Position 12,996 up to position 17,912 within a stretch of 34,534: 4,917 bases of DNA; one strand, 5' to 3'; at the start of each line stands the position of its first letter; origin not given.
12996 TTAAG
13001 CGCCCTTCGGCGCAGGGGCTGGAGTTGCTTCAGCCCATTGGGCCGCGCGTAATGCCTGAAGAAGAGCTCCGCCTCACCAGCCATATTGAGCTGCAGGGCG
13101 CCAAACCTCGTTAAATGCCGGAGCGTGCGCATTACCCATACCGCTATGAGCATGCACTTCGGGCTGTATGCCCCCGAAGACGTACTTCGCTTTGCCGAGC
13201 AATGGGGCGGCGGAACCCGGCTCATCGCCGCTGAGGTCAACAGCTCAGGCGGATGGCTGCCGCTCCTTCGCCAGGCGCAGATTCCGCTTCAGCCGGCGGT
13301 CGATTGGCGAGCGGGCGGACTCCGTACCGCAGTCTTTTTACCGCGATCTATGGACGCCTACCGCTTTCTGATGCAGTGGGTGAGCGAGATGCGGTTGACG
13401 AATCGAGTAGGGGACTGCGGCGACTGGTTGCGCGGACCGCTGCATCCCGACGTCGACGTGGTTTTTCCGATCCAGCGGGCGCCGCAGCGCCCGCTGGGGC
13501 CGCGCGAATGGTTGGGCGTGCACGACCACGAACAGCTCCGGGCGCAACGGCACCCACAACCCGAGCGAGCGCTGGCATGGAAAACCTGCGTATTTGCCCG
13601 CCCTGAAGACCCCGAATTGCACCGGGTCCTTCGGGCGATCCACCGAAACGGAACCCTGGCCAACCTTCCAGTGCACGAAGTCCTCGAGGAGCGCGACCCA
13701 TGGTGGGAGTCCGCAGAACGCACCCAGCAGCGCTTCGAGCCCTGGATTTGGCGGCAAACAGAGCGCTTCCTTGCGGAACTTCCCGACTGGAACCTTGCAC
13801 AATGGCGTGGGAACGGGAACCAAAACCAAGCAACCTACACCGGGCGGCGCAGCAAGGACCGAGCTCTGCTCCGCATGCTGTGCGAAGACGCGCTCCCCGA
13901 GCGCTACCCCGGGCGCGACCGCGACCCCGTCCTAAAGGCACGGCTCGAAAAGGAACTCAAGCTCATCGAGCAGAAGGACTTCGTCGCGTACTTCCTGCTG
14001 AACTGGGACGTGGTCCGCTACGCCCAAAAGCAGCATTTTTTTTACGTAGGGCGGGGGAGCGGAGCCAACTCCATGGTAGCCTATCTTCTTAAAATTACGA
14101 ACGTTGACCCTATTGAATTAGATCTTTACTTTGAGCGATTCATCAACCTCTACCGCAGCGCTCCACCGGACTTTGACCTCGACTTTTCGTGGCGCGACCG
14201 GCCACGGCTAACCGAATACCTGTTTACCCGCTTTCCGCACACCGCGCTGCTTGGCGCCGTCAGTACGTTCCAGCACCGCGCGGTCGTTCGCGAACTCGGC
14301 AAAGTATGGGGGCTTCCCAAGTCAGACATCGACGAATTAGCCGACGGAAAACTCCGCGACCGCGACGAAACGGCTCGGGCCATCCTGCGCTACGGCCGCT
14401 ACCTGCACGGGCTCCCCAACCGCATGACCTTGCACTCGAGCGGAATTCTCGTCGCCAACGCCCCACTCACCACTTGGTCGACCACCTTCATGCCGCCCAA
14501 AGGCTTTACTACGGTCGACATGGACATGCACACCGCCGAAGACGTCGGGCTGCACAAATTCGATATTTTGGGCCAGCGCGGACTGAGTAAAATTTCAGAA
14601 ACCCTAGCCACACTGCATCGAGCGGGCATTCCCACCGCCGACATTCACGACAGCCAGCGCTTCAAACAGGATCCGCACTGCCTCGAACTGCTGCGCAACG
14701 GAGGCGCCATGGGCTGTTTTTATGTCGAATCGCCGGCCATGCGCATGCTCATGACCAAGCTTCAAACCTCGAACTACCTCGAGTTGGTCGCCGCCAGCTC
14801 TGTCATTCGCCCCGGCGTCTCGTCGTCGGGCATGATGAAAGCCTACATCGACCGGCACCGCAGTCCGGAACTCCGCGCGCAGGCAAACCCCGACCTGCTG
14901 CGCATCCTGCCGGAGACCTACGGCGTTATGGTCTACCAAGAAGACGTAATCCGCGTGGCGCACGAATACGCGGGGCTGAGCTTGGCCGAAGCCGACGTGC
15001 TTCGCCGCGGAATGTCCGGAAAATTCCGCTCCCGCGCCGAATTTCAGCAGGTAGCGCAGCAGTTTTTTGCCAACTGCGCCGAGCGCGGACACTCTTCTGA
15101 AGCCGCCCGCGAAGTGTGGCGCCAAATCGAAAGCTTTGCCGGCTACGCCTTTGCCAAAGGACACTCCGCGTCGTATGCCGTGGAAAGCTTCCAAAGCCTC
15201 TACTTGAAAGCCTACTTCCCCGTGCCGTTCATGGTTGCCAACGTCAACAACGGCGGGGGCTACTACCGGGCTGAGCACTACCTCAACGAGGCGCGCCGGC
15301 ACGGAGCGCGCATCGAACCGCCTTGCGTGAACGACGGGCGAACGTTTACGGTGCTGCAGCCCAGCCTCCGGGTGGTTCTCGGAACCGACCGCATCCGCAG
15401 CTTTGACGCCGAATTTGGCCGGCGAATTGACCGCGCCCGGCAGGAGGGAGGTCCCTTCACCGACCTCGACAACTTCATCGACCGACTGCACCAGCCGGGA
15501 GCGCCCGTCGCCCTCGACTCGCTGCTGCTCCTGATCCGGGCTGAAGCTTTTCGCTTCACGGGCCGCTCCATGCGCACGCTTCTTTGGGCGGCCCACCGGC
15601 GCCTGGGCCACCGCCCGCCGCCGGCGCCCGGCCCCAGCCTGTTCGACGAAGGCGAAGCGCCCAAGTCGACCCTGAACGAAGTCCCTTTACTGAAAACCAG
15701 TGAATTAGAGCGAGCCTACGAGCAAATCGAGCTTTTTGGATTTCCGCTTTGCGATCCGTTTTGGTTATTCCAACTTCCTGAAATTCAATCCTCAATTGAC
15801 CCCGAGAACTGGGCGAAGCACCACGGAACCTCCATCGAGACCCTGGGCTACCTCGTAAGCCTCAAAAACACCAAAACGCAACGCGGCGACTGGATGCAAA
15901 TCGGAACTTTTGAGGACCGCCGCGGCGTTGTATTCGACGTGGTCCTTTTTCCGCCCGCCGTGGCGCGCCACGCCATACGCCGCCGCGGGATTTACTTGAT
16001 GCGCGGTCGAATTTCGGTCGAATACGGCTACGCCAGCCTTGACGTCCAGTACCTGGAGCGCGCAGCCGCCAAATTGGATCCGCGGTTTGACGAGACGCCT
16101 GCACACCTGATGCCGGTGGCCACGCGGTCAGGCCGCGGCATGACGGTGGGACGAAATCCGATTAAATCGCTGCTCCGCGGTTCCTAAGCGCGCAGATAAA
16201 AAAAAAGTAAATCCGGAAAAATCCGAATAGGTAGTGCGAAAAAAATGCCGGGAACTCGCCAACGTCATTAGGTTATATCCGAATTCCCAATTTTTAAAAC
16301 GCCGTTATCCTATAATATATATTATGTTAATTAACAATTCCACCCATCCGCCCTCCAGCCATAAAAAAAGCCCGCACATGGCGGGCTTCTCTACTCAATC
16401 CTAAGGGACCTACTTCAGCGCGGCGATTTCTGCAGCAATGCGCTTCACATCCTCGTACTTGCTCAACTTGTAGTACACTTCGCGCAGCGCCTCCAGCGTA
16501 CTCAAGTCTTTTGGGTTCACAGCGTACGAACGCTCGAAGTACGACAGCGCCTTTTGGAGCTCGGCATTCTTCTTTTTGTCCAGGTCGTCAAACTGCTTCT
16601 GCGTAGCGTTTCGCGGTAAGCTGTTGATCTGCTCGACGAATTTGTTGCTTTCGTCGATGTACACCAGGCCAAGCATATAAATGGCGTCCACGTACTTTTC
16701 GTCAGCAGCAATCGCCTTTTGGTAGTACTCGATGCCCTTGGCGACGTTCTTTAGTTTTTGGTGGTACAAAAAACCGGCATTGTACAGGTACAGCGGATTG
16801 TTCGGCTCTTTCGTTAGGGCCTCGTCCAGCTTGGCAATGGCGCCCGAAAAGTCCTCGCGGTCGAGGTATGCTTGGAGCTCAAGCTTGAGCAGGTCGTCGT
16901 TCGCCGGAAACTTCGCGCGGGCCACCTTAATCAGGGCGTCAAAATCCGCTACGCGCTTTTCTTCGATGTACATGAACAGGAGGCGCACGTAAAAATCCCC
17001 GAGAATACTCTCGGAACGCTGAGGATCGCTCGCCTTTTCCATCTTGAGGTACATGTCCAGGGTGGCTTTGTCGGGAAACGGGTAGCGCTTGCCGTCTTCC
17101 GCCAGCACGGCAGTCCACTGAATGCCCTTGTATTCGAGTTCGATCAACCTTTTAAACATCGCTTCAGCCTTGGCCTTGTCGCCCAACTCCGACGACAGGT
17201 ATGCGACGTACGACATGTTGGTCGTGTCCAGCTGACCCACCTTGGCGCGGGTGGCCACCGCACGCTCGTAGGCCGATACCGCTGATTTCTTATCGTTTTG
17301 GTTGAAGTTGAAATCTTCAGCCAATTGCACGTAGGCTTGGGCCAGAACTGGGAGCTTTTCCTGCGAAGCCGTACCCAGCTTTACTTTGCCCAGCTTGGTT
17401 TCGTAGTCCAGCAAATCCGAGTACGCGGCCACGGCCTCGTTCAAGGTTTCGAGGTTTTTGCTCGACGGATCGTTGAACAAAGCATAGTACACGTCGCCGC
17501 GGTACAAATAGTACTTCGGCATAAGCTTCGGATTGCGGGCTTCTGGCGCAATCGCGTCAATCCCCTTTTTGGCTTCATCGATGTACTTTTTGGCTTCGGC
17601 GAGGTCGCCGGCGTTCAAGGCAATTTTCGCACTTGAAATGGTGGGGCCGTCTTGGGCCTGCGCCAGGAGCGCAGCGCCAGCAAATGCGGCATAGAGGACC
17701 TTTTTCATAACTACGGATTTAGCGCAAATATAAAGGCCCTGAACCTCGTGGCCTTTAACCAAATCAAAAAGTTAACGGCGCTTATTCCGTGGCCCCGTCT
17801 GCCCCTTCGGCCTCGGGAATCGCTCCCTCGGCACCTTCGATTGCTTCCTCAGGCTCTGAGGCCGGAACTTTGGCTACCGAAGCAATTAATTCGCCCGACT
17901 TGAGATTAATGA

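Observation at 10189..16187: SOS-type mutagenesis cassette of non-canonical composition: XRE/S24 repressor, active DinB, SRAP, DnaE2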

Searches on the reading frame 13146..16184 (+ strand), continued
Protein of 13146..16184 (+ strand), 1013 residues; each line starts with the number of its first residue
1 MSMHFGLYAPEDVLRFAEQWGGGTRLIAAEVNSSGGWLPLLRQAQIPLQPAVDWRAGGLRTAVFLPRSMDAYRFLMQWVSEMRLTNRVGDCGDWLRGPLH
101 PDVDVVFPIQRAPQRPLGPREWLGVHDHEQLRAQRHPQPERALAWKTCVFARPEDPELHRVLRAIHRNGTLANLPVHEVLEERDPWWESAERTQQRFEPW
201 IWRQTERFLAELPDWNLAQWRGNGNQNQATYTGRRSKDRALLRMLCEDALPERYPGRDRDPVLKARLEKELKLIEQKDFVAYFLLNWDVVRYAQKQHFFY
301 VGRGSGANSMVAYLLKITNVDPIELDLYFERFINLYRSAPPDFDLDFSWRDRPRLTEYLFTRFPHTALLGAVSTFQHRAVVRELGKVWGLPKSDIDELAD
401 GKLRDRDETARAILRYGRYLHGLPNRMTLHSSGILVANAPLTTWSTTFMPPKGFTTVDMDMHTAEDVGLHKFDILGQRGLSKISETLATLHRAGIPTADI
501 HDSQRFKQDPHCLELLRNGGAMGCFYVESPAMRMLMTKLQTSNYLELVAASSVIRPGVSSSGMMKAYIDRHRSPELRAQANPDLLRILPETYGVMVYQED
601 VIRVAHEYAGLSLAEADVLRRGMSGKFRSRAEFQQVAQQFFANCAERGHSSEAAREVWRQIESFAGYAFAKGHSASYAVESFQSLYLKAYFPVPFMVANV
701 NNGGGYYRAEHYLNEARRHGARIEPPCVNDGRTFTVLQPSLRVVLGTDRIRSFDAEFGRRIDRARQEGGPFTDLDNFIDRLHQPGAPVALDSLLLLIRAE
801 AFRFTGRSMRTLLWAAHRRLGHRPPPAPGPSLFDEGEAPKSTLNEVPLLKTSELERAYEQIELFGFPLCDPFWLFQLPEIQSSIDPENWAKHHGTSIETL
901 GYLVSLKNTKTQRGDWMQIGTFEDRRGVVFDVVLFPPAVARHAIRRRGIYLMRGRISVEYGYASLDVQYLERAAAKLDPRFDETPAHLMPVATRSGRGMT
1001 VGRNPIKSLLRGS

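Call 90: find_encoding_contigs(protein=P0014, flank=4500, max_places=2)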
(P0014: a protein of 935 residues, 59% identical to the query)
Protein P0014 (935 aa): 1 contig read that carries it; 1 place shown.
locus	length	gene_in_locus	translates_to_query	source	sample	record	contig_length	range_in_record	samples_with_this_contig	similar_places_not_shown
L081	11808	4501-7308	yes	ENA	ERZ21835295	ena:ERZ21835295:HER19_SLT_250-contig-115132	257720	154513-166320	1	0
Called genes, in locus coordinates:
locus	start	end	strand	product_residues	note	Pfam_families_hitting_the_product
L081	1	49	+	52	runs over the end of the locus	-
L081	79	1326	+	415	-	PF01266:DAO (faint), PF03486:HI0933_like, PF07992:Pyr_redox_2 (faint), PF13454:NAD_binding_9 (faint), PF22780:HI0933_like_1st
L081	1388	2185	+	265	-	PF01381:HTH_3, PF12844:HTH_19, PF13443:HTH_26 (weak), PF13560:HTH_31, PF00717:Peptidase_S24 (weak)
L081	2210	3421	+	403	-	PF00817:IMS, PF21999:IMS_HHH_1 (weak), PF11799:IMS_C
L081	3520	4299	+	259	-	PF02586:SRAP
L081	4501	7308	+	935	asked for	PF07733:DNA_pol3_alpha, PF17657:DNA_pol3_finger, PF14579:HHH_6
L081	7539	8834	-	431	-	PF14559:TPR_19 (faint), PF07719:TPR_2 (faint), PF13432:TPR_16 (faint), PF13414:TPR_11 (weak)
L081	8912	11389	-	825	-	PF00521:DNA_topoisoIV, PF03989:DNA_gyraseA_C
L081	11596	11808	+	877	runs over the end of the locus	PF02861:Clp_N, PF13191:AAA_16 (weak), PF00004:AAA, PF17871:AAA_lid_9, PF00004:AAA, PF07724:AAA_2, PF07728:AAA_5, PF10431:ClpB_D2-small, +6 more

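Call 91: find_encoding_contigs(protein=P0017, flank=4500, max_places=2)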
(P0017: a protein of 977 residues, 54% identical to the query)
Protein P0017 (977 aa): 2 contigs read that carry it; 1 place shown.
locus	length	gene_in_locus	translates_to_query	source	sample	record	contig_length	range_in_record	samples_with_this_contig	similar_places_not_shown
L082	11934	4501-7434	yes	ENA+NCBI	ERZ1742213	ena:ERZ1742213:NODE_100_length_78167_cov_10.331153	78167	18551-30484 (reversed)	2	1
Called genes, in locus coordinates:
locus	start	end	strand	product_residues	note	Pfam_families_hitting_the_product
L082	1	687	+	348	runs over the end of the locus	-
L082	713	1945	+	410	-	PF00890:FAD_binding_2 (faint), PF01266:DAO (faint), PF03486:HI0933_like, PF07992:Pyr_redox_2 (faint), PF22780:HI0933_like_1st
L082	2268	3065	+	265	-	PF01381:HTH_3, PF12844:HTH_19, PF13443:HTH_26 (weak), PF13560:HTH_31 (weak), PF00717:Peptidase_S24 (weak)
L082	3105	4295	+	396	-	PF00817:IMS, PF11798:IMS_HHH (faint), PF21999:IMS_HHH_1 (weak), PF11799:IMS_C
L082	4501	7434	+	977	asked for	PF07733:DNA_pol3_alpha, PF17657:DNA_pol3_finger, PF14579:HHH_6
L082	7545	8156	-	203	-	PF00730:HhH-GPD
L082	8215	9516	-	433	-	PF07719:TPR_2 (faint), PF13424:TPR_12 (faint), PF13428:TPR_14 (faint), PF13432:TPR_16 (faint), PF23914:TPR_CcmH_CycH (faint), PF13414:TPR_11 (weak), PF14559:TPR_19 (weak)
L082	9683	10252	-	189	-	-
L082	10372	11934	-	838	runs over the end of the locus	PF00521:DNA_topoisoIV, PF03989:DNA_gyraseA_C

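Call 92: find_encoding_contigs(protein=P0018, flank=4500, max_places=2)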
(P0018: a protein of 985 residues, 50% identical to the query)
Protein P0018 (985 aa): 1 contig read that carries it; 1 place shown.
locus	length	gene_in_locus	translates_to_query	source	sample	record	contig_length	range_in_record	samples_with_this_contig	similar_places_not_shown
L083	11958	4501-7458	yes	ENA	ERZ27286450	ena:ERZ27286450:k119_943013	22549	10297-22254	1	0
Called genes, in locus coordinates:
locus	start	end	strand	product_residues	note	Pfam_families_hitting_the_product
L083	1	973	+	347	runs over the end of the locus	PF00246:Peptidase_M14 (faint)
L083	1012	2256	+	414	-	PF00890:FAD_binding_2 (faint), PF01266:DAO (faint), PF03486:HI0933_like, PF07992:Pyr_redox_2 (faint), PF22780:HI0933_like_1st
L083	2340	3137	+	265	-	PF01381:HTH_3, PF12844:HTH_19, PF13560:HTH_31, PF00717:Peptidase_S24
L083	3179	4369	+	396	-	PF00817:IMS, PF21999:IMS_HHH_1, PF11799:IMS_C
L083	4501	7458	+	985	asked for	PF07733:DNA_pol3_alpha, PF17657:DNA_pol3_finger, PF14579:HHH_6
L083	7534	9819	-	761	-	PF08757:CotH, PF00932:LTD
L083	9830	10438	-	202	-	PF00730:HhH-GPD (weak)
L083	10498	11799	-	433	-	PF14559:TPR_19 (faint), PF00515:TPR_1 (faint), PF07719:TPR_2 (faint), PF13181:TPR_8 (faint), PF13424:TPR_12 (faint), PF13428:TPR_14 (faint), PF13432:TPR_16 (faint), PF13414:TPR_11 (weak), +2 more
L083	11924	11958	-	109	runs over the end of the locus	?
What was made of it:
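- The same chromosomal synteny holds in relatives down to 50% DnaE2 identity (calls 90-92).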

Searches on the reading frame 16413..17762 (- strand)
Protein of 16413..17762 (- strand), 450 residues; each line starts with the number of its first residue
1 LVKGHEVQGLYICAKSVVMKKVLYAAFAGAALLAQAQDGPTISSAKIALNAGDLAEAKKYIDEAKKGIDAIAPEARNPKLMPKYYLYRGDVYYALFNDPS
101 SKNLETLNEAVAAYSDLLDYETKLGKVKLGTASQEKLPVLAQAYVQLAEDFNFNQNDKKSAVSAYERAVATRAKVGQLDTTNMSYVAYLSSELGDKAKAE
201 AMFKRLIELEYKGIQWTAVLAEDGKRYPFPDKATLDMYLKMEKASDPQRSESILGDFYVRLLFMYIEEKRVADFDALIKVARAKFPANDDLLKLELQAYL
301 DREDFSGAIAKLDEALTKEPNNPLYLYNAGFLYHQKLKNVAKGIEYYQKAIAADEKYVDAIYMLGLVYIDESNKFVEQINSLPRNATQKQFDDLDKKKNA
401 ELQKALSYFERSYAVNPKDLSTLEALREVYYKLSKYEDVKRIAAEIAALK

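Call 47: search_protein_families(library=pfam, proteins=[window:16413-17762:-], max_evalue=0.001)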
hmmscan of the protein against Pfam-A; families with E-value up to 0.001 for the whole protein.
window:16413-17762:- (450 aa): 10 families
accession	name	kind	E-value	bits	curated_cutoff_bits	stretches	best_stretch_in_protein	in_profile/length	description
PF13428.12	TPR_14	-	1.7e-10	41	23.5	0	291-330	3-42/44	Tetratricopeptide repeat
PF07719.23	TPR_2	-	3.6e-08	33.4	27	0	297-322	9-34/34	Tetratricopeptide repeat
PF13414.12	TPR_11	-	9.6e-08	32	26.8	1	297-336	2-41/42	TPR repeat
PF13431.12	TPR_17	-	9.6e-07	29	24.4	0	346-369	1-24/34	Tetratricopeptide repeat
PF14559.12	TPR_19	-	1.4e-06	28.9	25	0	300-333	2-35/68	Tetratricopeptide repeat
PF13181.12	TPR_8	-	2.4e-06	27.7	25.7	0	325-356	3-33/34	Tetratricopeptide repeat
PF13432.12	TPR_16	-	4.5e-06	27.4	32.7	1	297-355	5-62/65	Tetratricopeptide repeat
PF13424.12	TPR_12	-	3.2e-05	24.5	30.1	0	326-357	6-36/77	Tetratricopeptide repeat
PF13176.12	TPR_7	-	0.00063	20.1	27.9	0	298-323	8-35/36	Tetratricopeptide repeat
PF13371.12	TPR_9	-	0.00089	19.7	35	0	297-359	3-64/73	Tetratricopeptide repeat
